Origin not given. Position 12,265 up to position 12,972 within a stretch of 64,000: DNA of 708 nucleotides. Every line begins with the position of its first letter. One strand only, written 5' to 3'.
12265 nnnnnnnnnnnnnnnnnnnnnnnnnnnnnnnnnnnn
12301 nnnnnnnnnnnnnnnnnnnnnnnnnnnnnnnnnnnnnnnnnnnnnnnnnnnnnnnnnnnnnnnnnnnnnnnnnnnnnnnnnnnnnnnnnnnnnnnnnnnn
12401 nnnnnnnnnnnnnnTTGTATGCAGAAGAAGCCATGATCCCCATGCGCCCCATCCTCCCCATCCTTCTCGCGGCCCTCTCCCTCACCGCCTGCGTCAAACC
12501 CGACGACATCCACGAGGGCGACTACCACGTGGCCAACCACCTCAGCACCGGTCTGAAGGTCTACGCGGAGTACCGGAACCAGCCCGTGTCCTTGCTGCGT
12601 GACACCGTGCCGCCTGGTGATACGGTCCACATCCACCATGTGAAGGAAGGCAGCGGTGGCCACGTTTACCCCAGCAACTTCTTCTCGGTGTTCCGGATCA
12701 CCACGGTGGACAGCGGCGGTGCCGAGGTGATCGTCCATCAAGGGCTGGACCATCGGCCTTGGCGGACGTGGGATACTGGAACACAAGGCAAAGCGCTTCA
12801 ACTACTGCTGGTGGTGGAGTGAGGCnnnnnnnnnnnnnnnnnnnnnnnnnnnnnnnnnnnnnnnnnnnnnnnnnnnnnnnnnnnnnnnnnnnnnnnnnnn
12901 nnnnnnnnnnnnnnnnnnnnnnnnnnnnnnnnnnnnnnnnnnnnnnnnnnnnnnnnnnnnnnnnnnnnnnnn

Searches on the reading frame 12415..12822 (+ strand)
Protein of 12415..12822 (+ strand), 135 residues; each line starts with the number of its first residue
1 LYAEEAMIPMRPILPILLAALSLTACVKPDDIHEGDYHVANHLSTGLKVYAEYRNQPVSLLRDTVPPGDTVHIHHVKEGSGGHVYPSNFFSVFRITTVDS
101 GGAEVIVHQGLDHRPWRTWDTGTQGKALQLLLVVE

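Call 9: search_protein_families(library=pfam, proteins=[window:12415-12822:+], max_evalue=0.01)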
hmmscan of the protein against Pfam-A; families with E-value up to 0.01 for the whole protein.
window:12415-12822:+ (135 aa): 0 families

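Call 49: search_protein_families(library=pfam, proteins=[window:12433-12819:+], max_evalue=1)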
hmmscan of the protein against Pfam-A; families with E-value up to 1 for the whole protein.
window:12433-12819:+ (129 aa): 1 family
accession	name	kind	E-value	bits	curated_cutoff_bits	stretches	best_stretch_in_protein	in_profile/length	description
PF05186.18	Dpy-30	-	0.042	14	22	0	7-25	10-28/42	Dpy-30 motif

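Call 63: search_protein_families(library=padloc, proteins=[window:12433-12819:+], max_evalue=0.01)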
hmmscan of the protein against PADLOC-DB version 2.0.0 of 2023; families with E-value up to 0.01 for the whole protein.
window:12433-12819:+ (129 aa): 0 families
